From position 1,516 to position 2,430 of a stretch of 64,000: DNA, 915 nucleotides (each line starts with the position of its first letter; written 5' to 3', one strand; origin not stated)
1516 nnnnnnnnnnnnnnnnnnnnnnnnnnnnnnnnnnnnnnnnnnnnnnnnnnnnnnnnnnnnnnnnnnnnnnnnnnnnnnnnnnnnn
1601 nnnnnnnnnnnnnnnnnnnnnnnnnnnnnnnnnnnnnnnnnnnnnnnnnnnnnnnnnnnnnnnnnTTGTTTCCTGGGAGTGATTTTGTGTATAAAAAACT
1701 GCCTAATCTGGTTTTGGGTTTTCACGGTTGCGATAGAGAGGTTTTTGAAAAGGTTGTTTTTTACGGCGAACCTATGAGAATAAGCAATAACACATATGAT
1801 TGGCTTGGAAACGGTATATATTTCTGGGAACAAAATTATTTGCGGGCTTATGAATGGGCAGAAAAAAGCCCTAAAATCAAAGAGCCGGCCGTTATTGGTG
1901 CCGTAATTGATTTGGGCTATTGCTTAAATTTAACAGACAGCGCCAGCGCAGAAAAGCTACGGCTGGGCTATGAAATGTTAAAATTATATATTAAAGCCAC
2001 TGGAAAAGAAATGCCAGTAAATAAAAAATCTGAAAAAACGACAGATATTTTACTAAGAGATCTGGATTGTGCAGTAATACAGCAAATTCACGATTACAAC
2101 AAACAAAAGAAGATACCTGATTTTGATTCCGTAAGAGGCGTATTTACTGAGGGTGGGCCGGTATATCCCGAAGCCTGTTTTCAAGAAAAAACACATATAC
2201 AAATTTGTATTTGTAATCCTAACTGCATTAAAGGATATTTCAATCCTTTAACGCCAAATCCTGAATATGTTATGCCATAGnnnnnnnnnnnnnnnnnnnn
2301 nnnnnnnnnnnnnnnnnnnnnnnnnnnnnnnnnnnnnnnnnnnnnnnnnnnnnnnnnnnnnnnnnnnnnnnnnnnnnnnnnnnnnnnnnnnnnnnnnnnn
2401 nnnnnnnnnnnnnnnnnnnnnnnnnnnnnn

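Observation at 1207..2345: DUF3791/DUF3990-like two-gene cassette inserted behind rubredoxin, flanked by a 31-bp duplication of the rubredoxin 3' end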

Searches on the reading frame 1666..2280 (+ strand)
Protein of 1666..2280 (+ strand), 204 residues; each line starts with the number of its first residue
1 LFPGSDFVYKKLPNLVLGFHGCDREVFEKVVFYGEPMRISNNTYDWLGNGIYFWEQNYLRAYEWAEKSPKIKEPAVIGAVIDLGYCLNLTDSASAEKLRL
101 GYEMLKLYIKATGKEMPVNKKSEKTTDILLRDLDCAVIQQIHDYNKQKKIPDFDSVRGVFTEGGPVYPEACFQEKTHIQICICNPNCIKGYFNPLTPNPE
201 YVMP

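Call 7: search_protein_families(library=pfam, proteins=[window:1666-2280:+], max_evalue=0.01)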
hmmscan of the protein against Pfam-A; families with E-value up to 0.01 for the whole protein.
window:1666-2280:+ (204 aa): 1 family
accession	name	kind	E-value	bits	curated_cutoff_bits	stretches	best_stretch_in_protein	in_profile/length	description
PF00644.27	PARP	-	0.0032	17.4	26.7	1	10-127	44-157/199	Poly(ADP-ribose) polymerase catalytic domain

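Call 8: search_protein_families(library=ncbifam, proteins=[window:1666-2280:+], max_evalue=0.01)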
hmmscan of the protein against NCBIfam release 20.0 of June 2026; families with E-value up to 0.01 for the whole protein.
window:1666-2280:+ (204 aa): 0 families

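Call 9: search_protein_families(library=pfam, proteins=[window:1687-2280:+], max_evalue=10)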
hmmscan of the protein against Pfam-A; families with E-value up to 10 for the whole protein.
window:1687-2280:+ (197 aa): 2 families
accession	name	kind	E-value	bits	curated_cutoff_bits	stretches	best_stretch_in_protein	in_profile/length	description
PF00644.27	PARP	-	0.0035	17.3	26.7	1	3-120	44-157/199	Poly(ADP-ribose) polymerase catalytic domain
PF04705.17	TSNR_N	-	0.15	12.6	28.3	1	91-143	41-93/111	Thiostrepton-resistance methylase, N terminus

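Call 10: search_protein_families(library=padloc, proteins=[window:1687-2280:+], max_evalue=1)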
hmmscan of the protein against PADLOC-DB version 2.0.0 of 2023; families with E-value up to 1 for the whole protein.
window:1687-2280:+ (197 aa): 2 families
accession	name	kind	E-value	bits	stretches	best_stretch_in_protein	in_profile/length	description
PDLC04069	PD-T4-9_A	-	8.1e-06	23.6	1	9-63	6-60/191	-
PDLC04068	PD-T4-9_A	-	0.00028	19.1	1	34-177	28-164/187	-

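Call 11: search_protein_families(library=phrogs, proteins=[window:1687-2280:+], max_evalue=1)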
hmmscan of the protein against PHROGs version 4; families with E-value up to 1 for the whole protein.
window:1687-2280:+ (197 aa): 3 families
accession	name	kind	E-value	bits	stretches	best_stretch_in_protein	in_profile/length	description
phrog_14664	-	unknown function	4.7e-20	73.4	1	6-187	2-187/193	-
phrog_29104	-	unknown function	0.028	15.5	1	21-59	2-40/61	-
phrog_9200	-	unknown function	0.16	13.2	1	112-184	9-81/95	-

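Call 12: search_solved_structures(query=window:1687-2280:+, max_evalue=10, show_alignments=2)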
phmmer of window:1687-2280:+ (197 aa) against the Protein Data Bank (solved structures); distinct sequences matched with E-value up to 10: 2.
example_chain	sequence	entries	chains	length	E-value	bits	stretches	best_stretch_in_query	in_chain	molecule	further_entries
6dzd_A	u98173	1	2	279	0.41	13.6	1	108-186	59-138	hypothetical protein YfiH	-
7s5l_A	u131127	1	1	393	0.55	13.2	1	118-167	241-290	Cembrene A synthase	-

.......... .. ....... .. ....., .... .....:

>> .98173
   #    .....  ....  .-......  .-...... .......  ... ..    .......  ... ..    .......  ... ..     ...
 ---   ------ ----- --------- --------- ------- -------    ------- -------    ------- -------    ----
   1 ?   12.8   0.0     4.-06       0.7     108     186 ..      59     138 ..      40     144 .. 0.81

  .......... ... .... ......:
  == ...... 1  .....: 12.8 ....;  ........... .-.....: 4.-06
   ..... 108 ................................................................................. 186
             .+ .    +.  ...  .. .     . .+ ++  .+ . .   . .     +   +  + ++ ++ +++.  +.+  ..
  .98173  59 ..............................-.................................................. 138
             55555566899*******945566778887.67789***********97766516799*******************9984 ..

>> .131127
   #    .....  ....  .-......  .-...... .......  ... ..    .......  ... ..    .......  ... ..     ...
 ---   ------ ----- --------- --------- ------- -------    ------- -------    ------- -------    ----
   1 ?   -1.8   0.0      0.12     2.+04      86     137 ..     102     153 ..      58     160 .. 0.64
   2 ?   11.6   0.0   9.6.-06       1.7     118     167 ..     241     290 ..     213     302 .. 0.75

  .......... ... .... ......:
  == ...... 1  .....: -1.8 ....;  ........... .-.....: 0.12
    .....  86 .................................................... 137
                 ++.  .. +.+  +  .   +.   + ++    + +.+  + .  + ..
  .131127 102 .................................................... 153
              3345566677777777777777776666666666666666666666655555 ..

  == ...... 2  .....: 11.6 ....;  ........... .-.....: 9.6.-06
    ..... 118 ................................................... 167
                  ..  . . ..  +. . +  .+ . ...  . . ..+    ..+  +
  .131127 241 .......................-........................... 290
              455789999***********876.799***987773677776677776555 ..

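Call 13: find_homologous_proteins(query=window:1687-2280:+, max_evalue=0.001)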
Query window:1687-2280:+ (197 aa): 7631 proteins with E <= 0.001 among 7680 candidates; the best 120 are listed.
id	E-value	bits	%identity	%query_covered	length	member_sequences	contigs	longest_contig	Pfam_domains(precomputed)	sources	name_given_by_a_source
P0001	8.0e-133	459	99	100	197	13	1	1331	-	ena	-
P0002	2.2e-98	346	72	100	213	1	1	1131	-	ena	-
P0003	5.3e-97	342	73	100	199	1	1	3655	-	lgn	-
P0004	1.0e-96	341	71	100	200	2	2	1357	-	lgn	-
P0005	9.6e-95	334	71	100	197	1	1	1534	-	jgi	-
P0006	4.0e-94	332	70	100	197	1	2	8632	-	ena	-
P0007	2.0e-93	330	72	100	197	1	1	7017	-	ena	-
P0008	4.9e-93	329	71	100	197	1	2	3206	-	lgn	-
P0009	5.5e-93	328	72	100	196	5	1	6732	-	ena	-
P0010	2.2e-92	326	70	100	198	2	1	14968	-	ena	-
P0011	3.0e-92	326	70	100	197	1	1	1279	-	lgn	-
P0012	3.2e-92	326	69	100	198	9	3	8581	-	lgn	-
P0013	9.2e-92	324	69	100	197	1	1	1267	-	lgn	-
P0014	1.3e-91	324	73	100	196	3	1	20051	-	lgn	-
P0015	4.4e-91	322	69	100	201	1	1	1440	-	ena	-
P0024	3.5e-89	316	70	100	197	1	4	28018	-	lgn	-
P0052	4.0e-86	306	68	100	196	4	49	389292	-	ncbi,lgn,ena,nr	ncbi:MAG: hypothetical protein J6A49_07020 [Clostridia bacterium]|nr:hypothetical protein [Clostridi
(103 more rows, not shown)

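Call 15: find_encoding_contigs(protein=P0001, flank=5000, max_places=6)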
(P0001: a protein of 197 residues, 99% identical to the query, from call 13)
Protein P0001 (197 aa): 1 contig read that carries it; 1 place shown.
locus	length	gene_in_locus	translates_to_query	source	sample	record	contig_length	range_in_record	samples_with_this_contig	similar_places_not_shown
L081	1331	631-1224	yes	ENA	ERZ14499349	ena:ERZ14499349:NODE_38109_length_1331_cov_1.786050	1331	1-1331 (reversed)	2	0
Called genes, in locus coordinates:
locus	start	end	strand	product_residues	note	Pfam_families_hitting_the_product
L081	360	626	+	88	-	-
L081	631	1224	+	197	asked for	-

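Call 21: find_related_loci(query=A1, collection=metagenome_contigs, flank=4000)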
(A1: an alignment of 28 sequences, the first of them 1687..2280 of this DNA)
Query A1 (197 aa) in metagenome_contigs; peptide patterns used: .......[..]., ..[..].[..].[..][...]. (x = any residue, [..] = any of these).
600 stretches matched a pattern (row limit reached: there are more); 587 encode a relative of the query (tblastn E <= 1e-3); the best 80 are kept; 80 distinct loci.
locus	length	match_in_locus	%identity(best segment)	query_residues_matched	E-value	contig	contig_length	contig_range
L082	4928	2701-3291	64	1-197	6e-94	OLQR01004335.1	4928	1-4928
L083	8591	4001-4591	67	1-197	3e-90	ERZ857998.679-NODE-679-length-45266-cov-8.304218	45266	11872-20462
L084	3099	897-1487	64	1-197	6e-88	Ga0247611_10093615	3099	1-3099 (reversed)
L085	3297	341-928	65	1-197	2e-87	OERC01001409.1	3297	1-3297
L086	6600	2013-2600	63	1-197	1e-84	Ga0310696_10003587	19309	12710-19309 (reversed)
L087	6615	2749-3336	61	1-197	6e-84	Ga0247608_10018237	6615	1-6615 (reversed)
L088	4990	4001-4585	61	1-197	1e-82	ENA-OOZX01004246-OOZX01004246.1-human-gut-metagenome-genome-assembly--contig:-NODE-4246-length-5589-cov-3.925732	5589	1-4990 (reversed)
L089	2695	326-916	61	1-197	6e-83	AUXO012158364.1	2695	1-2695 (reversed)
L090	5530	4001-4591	62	1-197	7e-81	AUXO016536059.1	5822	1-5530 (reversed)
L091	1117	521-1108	61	1-197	4e-87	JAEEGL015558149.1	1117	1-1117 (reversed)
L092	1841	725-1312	60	1-197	1e-83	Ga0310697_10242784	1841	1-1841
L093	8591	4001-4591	61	1-197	6e-80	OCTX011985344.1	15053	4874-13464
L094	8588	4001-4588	61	1-197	1e-78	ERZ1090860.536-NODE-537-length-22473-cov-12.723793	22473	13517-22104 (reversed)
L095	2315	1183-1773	60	1-197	1e-80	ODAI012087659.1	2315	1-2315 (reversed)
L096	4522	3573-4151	57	2-197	9e-77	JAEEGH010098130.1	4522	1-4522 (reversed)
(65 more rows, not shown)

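Call 22: find_related_loci(query=A1, collection=viral_contigs, flank=4000)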
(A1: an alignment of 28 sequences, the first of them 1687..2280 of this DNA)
Query A1 (197 aa) in viral_contigs; peptide patterns used: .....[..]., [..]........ (x = any residue, [..] = any of these).
75 stretches matched a pattern; 50 encode a relative of the query (tblastn E <= 1e-3); 50 distinct loci.
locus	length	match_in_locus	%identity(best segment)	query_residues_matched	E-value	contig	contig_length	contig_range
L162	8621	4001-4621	54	1-197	9e-72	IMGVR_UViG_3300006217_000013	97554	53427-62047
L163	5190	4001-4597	54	1-197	7e-69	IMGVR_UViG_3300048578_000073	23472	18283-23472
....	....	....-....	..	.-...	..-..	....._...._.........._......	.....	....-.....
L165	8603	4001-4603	52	1-196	8e-68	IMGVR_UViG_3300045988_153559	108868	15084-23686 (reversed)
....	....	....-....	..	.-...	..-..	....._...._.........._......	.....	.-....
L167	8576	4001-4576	55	1-187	7e-68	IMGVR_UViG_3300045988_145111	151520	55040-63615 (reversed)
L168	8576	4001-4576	55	1-187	7e-68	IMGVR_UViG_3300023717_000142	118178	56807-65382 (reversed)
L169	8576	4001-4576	55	1-187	7e-68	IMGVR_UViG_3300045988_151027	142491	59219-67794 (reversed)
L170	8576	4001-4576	55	1-187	7e-68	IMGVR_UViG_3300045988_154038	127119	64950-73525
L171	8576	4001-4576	55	1-187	7e-68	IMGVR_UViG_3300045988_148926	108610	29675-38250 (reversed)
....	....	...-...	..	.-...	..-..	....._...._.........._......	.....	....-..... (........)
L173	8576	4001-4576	55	1-187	7e-68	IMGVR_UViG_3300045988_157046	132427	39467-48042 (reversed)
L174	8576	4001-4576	55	1-187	7e-68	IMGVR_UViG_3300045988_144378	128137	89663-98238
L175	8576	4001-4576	55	1-187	7e-68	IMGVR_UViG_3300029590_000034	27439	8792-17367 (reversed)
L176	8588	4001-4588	55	1-187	1e-66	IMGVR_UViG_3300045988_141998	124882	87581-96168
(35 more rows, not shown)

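Call 33: find_encoding_contigs(protein=P0052, flank=4000, max_places=10)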
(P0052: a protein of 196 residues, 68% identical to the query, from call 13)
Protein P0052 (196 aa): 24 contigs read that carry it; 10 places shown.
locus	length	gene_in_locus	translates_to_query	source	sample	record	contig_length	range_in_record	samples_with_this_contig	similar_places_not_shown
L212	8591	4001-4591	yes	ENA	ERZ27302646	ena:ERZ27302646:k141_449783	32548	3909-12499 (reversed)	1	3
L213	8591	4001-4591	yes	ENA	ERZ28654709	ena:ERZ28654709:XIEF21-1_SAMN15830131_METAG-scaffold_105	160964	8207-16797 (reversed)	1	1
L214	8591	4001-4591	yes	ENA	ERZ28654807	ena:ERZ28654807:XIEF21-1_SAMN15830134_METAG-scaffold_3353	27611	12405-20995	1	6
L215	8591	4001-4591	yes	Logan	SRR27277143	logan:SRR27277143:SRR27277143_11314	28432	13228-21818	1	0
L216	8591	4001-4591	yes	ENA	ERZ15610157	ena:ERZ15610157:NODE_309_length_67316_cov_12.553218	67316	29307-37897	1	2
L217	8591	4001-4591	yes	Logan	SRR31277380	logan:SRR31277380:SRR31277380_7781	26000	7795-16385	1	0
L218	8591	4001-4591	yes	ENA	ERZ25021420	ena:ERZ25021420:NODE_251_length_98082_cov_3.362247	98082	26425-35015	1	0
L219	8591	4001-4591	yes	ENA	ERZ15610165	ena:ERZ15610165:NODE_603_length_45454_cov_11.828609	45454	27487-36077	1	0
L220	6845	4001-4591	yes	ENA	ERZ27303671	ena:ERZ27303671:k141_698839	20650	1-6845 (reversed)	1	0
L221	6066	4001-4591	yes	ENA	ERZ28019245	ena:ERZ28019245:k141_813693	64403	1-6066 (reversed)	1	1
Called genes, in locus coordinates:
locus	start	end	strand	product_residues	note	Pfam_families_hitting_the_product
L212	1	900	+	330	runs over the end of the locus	PF19511:TrbL_5, PF19597:TrbL_4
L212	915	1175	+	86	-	-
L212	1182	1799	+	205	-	-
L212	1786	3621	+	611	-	PF01935:DUF87, PF19044:P-loop_TraG, PF12846:AAA_10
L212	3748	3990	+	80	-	-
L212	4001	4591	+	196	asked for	-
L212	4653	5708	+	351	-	-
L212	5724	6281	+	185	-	-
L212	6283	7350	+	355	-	PF00805:Pentapeptide (faint), PF13599:Pentapeptide_4 (faint)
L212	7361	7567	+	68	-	PF19598:DUF6103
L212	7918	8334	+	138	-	-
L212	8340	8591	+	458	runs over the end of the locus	PF18555:MobL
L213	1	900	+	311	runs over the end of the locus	PF19511:TrbL_5, PF19597:TrbL_4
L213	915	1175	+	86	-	-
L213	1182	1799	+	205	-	-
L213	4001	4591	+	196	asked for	-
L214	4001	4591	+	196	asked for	-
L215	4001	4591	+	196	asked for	-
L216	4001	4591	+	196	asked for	-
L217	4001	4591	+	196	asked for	-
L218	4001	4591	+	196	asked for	-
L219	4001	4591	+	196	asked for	-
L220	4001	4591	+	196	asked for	-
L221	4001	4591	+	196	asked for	-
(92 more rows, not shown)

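Call 34: predict_structure(alignment_id=A1)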
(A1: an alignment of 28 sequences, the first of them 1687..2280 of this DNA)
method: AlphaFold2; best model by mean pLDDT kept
length: 197 residues; sequences in the alignment: 28
mean_pLDDT: 72.2   pTM: 0.66
mean pLDDT of the five models: 72.2, 65.7, 65.5, 64.1, 62.2
residues with pLDDT >= 90: 25; 70-90: 107; 50-70: 36; < 50: 29
segments of 3 or more residues with pLDDT < 50: 1-5, 35-38, 40-42, 177-188, 194-197
pLDDT, mean of each block of 10 residues (from residue 1): 54 85 74 50 67 85 86 79 82 94 92 68 75 86 82 70 72 52 39 43
secondary structure, 60 per line:
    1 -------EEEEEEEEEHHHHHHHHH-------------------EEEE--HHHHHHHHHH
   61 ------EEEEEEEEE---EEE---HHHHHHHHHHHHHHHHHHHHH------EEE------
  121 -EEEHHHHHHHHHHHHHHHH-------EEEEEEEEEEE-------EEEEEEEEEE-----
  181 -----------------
elements in order: E8-16 H17-25 E45-48 H51-60 E67-75 E79-81 H85-105 E112-114 E122-124 H125-140 E148-158 E166-175

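Call 42: fold_search(model_id=the predicted structure, library=pdb)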
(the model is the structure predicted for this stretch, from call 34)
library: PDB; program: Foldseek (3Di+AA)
matches with E <= 10: 248; with E <= 0.001: 0
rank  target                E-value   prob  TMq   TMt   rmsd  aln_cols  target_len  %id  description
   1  8jny_A                5.0e-03  0.94  0.34  0.21  13.7       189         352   15  Mutated human ADP-ribosyltransferase 2 (PARP2) catalytic domain bound to a pyrazolopyrimidine carboxamide inhibitor (released 2024-06-12)
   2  1gs0_B                2.2e-02  0.82  0.34  0.21  13.1       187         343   18  Crystal structure of the catalytic fragment of murine poly(ADP-ribose) polymerase-2 (released 2002-12-19)
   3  1gs0_A                4.2e-02  0.89  0.39  0.24   7.6       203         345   14  Crystal structure of the catalytic fragment of murine poly(ADP-ribose) polymerase-2 (released 2002-12-19)
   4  5xsu_D                4.7e-02  0.75  0.34  0.22  12.5       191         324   13  novel orally efficacious inhibitors complexed with PARP1 (released 2018-04-25)
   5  5xsu_B                4.7e-02  0.54  0.31  0.19  13.5       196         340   13  novel orally efficacious inhibitors complexed with PARP1 (released 2018-04-25)
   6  5ha9_A                5.3e-02  0.72  0.34  0.21  12.5       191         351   13  Crystal structure-based design and disovery of a novel PARP1 antiagonist (BL-PA10) that induces apoptosis and inhibits (released 2016-03-09)
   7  7kk5_D                6.4e-02  0.89  0.39  0.25   7.8       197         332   13  Structure of the catalytic domain of PARP1 in complex with niraparib (released 2021-01-06)
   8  6nri                  6.4e-02  0.82  0.36  0.31   8.6       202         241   12  Crystal Structure of human PARP-1 ART domain bound to inhibitor UTT83 (released 2019-08-14)
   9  7kk5_A                7.3e-02  0.47  0.31  0.19  13.5       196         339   13  Structure of the catalytic domain of PARP1 in complex with niraparib (released 2021-01-06)
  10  8fz1_A                7.7e-02  0.84  0.38  0.33   9.2       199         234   12  Crystal structure of human PARP1 ART domain bound to inhibitor UKTT22 (compound 14) (released 2024-02-07)
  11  6bhv_D                7.7e-02  0.63  0.35  0.29  12.9       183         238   15  Human PARP-1 bound to NAD+ analog benzamide adenine dinucleotide (BAD) (released 2018-02-28)
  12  9mja_A                7.7e-02  0.51  0.34  0.28  12.7       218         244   11  PARP1 ART in complex with HPF1 and EB47 (released 2026-01-21)
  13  5kpp_A                8.8e-02  0.60  0.34  0.20  12.8       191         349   13  Structure of human PARP1 catalytic domain bound to a quinazoline-2,4(1H,3H)-dione inhibitor (released 2016-11-30)
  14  8fz1_B                9.3e-02  0.80  0.38  0.32   9.2       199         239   12  Crystal structure of human PARP1 ART domain bound to inhibitor UKTT22 (compound 14) (released 2024-02-07)
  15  8fyy_A                9.9e-02  0.77  0.37  0.32   9.3       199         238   12  Crystal structure of human PARP1 ART domain bound to inhibitor UKTT5 (compound 10) (released 2024-02-07)
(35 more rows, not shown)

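Call 50: search_solved_structures(query=A1, max_evalue=1, show_alignments=1)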
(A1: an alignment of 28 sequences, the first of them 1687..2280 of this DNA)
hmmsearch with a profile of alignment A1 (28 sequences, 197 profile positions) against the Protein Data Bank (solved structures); distinct sequences matched with E-value up to 1: 2.
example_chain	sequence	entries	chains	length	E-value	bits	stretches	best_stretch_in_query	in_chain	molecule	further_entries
7s5l_A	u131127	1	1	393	0.17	14.7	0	120-165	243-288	Cembrene A synthase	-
23as_0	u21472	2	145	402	0.23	14.2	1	2-112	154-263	Sorting nexin 1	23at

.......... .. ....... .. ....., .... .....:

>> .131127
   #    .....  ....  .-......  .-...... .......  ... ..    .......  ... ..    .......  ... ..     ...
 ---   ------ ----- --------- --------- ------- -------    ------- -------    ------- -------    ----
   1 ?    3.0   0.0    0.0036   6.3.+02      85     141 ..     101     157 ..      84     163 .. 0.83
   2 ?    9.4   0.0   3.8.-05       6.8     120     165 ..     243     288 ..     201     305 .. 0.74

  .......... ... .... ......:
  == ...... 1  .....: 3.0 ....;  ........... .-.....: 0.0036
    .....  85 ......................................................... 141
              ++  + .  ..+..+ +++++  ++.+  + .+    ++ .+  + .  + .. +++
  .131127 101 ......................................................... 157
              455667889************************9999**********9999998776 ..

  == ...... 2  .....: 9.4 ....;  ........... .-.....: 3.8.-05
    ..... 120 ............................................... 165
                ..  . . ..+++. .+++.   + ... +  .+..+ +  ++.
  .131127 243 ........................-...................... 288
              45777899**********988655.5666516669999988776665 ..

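Call 59: find_encoding_contigs(protein=P0014, flank=3000, max_places=4)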
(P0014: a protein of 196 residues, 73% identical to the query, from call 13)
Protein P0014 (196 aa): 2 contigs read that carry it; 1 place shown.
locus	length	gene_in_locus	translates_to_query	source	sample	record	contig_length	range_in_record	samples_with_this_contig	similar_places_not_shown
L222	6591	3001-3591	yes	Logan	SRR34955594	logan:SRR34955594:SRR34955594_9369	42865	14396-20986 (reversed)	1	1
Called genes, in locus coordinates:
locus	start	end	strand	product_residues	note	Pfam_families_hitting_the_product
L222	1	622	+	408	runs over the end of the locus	PF07804:HipA_C (weak)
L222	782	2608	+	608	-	PF01935:DUF87 (weak), PF19044:P-loop_TraG, PF12846:AAA_10 (weak)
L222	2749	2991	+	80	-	-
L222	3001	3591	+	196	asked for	-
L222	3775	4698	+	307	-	-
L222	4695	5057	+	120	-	PF19854:DUF6329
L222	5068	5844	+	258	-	PF23894:LD_SV2 (faint), PF00805:Pentapeptide (faint), PF13599:Pentapeptide_4 (weak)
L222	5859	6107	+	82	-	PF19598:DUF6103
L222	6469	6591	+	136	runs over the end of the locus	-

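Call 60: find_encoding_contigs(protein=P0010, flank=3000, max_places=4)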
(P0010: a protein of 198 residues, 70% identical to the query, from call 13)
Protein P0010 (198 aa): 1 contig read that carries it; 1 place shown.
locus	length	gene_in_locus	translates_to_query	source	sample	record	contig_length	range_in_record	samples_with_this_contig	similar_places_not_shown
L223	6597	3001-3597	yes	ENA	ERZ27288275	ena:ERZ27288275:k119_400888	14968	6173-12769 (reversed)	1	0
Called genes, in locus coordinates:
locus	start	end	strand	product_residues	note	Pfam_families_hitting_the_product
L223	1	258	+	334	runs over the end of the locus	PF13177:DNA_pol3_delta2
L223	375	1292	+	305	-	PF04468:PSP1, PF28472:PSP1_3rd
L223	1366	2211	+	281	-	PF00702:Hydrolase (faint), PF05116:S6PP (faint), PF08282:Hydrolase_3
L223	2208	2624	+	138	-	PF12953:DUF3842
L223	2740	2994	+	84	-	-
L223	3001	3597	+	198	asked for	-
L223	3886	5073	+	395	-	PF01071:GARS_A (faint)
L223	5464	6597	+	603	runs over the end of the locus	PF01547:SBP_bac_1, PF13416:SBP_bac_8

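Call 61: find_encoding_contigs(protein=P0024, flank=3000, max_places=4)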
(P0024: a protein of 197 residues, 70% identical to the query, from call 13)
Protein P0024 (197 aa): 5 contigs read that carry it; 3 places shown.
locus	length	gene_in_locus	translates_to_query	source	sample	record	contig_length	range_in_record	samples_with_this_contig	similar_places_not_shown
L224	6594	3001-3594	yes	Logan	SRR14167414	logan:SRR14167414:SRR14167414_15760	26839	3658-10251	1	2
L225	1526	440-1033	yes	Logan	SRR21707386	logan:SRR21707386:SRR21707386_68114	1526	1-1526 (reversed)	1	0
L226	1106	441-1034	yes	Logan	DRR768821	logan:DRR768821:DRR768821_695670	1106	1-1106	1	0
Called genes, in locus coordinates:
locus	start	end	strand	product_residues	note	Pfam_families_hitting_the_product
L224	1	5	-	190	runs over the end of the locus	PF04542:Sigma70_r2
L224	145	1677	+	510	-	PF13541:ChlI, PF00493:MCM (faint), PF00158:Sigma54_activat (weak), PF01078:Mg_chelatase, PF07728:AAA_5, PF13335:Mg_chelatase_C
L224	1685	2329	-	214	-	PF02245:Pur_DNA_glyco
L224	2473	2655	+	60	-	-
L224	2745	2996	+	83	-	-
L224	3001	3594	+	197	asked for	-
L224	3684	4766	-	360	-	PF06941:NT5C (weak)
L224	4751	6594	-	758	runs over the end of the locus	PF17802:SpaA (faint)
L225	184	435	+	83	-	-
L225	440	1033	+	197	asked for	-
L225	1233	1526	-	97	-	?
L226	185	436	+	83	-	-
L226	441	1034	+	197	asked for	-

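Call 62: find_encoding_contigs(protein=P0006, flank=3000, max_places=4)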
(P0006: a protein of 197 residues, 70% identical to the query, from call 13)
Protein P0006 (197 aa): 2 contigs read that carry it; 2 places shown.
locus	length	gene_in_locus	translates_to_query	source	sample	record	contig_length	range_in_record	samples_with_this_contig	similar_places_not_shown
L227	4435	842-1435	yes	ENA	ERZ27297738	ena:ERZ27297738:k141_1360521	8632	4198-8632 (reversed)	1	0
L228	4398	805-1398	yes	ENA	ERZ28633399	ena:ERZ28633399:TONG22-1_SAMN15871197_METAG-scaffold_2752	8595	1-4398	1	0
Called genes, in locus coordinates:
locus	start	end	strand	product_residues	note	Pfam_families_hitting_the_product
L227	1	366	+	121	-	?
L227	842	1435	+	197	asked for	-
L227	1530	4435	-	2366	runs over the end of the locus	?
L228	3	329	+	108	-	?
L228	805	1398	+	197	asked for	-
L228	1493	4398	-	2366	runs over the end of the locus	?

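Call 74: search_dna_similar(query=window:1687-2280:+, collection=phages, mode=protein, max_rows=15)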
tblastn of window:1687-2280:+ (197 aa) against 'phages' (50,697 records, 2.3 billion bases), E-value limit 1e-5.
Records with a match: 2; places in all: 2; records where one place covers at least 80% of the query: 0.
Best place of each record, by identity: <60% 2.
By first word of the organism name: Synechococcus 2.
By host as written in the record: Synechococcus sp. KSHK05 2.
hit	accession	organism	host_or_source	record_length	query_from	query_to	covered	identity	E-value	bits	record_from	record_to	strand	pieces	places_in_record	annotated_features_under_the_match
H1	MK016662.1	Synechococcus phage S-B28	Synechococcus sp. KSHK05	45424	9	83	38%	36.6%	9e-6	51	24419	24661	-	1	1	hypothetical protein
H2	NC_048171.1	Synechococcus phage S-B28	Synechococcus sp. KSHK05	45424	9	83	38%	36.6%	9e-6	51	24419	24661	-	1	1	hypothetical protein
